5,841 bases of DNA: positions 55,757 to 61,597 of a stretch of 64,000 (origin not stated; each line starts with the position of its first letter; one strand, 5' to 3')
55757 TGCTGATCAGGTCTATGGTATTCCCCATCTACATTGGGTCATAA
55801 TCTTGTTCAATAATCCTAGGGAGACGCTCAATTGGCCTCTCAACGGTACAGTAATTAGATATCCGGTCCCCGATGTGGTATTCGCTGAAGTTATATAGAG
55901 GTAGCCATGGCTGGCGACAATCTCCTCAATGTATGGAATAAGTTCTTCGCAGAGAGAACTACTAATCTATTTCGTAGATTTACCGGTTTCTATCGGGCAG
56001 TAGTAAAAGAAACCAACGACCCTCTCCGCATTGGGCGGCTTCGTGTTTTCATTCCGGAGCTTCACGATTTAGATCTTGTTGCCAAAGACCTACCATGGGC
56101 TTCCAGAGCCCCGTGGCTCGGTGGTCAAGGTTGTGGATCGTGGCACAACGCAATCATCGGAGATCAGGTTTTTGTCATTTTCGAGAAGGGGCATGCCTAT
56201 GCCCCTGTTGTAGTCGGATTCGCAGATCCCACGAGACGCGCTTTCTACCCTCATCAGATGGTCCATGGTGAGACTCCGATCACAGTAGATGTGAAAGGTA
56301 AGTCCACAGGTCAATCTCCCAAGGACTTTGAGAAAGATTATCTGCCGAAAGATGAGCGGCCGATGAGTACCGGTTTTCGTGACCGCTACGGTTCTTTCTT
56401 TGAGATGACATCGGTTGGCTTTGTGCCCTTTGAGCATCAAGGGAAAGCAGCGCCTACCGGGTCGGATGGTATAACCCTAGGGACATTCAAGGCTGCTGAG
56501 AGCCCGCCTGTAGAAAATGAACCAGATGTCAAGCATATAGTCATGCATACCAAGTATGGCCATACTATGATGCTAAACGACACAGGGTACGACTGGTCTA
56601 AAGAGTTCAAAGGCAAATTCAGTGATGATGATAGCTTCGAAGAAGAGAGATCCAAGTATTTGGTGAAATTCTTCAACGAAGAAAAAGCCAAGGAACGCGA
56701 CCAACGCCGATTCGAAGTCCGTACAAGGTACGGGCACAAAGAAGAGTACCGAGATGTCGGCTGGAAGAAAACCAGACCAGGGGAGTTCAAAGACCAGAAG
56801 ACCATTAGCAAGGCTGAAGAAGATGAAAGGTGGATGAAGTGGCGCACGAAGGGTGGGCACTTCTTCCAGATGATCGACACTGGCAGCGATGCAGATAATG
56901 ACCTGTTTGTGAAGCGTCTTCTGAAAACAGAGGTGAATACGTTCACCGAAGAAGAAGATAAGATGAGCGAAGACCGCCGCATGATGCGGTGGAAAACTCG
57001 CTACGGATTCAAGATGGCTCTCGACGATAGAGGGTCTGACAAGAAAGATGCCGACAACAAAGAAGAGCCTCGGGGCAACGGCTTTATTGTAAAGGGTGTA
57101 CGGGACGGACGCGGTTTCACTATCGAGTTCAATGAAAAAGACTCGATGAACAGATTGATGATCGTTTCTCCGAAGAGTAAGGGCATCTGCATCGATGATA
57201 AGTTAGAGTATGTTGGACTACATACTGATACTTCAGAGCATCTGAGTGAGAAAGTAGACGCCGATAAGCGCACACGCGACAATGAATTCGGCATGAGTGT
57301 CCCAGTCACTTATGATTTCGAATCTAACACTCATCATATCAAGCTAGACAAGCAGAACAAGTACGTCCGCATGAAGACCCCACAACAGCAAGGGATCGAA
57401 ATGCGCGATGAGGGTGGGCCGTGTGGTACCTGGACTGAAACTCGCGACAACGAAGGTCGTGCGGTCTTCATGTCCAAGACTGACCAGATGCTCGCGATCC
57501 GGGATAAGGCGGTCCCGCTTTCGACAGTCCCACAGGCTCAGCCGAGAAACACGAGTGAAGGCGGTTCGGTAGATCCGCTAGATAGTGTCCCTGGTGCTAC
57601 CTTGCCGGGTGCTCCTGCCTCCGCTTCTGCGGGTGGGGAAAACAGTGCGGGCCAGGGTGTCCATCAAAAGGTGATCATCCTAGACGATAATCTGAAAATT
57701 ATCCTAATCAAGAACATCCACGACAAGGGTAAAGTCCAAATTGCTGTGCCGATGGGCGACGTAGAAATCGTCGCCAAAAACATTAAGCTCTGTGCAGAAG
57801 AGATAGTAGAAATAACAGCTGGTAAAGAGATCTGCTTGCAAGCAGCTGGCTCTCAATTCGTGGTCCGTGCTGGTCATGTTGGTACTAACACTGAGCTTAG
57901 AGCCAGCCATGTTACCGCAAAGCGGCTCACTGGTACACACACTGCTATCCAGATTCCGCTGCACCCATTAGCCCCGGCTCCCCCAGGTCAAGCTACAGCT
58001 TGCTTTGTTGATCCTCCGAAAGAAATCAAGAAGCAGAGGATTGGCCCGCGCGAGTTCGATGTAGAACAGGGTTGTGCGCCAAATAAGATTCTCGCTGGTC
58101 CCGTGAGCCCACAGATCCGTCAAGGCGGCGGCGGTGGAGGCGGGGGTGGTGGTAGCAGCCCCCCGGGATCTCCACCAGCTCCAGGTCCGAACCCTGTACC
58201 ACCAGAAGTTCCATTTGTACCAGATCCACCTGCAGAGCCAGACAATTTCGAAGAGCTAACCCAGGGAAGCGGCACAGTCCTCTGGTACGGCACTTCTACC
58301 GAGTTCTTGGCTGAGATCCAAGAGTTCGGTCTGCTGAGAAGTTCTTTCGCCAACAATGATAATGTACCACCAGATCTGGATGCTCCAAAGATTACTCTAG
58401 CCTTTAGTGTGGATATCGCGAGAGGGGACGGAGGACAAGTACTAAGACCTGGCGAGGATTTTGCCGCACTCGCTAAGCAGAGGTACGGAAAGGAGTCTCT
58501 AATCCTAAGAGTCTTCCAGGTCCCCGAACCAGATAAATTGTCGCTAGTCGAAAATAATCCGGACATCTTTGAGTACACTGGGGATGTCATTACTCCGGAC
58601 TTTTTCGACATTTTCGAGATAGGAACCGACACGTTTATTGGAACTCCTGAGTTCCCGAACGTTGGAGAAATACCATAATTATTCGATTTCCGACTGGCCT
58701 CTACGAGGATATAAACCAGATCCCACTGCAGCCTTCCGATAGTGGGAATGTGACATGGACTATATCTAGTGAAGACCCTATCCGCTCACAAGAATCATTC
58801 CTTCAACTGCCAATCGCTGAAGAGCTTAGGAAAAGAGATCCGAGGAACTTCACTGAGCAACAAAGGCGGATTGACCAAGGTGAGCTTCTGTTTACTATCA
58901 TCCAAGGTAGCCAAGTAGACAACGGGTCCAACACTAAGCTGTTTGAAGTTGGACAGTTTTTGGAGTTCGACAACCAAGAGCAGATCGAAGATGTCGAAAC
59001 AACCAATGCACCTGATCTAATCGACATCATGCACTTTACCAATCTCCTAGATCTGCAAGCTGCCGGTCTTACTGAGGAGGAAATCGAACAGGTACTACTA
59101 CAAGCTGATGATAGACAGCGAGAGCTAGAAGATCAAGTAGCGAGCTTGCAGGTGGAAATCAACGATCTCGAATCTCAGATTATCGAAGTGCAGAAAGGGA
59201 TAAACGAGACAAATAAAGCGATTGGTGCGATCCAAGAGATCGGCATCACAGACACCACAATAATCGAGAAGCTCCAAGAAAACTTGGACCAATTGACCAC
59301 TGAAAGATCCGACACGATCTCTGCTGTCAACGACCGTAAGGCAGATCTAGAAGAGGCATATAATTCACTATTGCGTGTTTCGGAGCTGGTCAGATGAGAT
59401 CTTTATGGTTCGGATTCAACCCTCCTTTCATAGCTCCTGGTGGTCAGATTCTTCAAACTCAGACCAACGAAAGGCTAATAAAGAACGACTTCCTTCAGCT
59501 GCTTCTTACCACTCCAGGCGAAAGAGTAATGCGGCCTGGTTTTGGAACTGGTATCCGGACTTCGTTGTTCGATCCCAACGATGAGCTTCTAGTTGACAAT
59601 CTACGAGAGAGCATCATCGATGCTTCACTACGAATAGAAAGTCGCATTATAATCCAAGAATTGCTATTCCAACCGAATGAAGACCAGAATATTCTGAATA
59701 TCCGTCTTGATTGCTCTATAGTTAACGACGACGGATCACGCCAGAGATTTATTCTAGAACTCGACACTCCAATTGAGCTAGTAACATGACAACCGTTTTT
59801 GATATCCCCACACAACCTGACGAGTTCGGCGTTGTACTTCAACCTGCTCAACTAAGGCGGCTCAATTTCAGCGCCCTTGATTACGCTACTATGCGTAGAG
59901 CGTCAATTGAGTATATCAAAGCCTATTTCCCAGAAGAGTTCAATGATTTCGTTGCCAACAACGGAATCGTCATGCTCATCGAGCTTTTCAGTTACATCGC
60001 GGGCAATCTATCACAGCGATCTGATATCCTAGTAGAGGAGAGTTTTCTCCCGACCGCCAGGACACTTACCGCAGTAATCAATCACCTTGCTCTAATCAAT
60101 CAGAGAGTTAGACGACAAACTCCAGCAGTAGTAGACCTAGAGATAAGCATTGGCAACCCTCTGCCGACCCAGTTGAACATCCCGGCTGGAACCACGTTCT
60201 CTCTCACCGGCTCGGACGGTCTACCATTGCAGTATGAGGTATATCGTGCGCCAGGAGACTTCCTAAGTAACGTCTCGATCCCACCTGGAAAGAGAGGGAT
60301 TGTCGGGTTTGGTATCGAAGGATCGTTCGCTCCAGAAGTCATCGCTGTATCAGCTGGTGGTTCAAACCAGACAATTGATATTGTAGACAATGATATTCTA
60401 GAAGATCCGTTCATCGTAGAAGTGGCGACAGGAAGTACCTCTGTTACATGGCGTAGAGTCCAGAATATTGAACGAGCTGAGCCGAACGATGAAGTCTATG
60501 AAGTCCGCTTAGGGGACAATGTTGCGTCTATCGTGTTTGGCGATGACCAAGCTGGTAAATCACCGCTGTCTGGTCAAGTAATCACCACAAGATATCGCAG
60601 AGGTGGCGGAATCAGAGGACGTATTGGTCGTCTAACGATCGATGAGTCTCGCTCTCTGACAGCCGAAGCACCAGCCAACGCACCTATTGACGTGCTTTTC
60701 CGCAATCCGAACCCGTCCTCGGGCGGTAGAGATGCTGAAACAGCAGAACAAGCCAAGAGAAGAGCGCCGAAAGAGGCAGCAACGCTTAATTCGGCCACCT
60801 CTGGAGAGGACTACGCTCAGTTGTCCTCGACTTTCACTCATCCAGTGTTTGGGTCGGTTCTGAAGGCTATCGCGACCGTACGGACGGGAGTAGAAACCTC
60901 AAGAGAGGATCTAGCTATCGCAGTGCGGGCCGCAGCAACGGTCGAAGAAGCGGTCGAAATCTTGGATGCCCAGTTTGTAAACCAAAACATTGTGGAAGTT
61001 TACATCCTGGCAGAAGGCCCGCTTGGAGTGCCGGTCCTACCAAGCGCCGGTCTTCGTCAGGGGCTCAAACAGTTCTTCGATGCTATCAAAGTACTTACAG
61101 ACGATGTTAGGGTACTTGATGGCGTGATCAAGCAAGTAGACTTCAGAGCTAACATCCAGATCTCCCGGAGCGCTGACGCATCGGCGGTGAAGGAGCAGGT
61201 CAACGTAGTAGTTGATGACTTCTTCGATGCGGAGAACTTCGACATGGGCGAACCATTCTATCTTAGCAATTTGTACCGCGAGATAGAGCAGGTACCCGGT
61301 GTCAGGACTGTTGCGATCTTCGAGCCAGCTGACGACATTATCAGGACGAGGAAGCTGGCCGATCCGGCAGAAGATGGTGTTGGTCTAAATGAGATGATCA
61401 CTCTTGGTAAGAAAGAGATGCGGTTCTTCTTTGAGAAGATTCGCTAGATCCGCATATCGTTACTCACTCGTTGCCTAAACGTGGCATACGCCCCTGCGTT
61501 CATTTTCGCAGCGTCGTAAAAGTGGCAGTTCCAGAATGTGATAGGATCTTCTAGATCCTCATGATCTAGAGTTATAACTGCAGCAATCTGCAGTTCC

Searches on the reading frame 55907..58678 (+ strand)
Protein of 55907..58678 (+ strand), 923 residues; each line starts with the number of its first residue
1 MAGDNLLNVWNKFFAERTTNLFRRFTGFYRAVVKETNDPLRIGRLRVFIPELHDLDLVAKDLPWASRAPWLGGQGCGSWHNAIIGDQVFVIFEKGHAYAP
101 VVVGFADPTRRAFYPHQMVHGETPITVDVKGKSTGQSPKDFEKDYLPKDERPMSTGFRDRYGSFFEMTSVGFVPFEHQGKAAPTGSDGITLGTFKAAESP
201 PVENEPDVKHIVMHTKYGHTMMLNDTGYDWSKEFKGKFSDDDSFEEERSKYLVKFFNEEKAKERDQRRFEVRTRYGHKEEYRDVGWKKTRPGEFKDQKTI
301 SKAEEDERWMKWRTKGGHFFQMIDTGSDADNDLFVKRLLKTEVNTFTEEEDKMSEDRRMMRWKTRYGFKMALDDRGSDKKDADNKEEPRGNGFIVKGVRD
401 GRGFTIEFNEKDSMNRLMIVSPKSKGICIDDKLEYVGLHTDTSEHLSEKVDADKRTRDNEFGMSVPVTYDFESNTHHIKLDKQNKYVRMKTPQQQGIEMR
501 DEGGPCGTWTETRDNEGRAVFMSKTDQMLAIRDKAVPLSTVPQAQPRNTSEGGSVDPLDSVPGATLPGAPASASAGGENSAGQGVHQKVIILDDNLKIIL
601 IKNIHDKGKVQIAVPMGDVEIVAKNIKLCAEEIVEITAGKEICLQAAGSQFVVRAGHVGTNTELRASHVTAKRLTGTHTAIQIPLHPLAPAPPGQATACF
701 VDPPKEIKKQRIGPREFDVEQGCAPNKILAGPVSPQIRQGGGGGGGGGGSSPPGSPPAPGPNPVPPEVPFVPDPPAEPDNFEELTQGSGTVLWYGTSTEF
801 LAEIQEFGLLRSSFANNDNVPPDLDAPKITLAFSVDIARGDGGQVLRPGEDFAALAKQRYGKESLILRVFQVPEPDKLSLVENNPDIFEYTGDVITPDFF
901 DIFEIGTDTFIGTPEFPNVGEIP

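Call 43: search_protein_families(library=pfam, proteins=[window:55907-58678:+], max_evalue=0.001)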
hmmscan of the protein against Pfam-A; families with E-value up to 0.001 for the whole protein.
window:55907-58678:+ (923 aa): 2 families
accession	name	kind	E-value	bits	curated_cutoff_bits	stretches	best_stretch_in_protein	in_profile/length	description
PF04717.18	Phage_base_V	-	1.2e-09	38.8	23.8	1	29-105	1-73/75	Type VI secretion system/phage-baseplate injector OB domain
PF10106.14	DUF2345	-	0.00036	20.8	30.7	1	602-663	72-135/151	Uncharacterized protein conserved in bacteria (DUF2345)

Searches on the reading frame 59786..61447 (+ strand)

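Call 43: search_protein_families(library=pfam, proteins=[window:59786-61447:+], max_evalue=0.001)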
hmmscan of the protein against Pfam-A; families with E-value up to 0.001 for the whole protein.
window:59786-61447:+ (553 aa): 1 family
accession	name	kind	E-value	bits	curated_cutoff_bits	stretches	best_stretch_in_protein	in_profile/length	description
PF04865.19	Baseplate_J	-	3.4e-06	27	21.1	0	399-496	159-252/255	Baseplate J-like protein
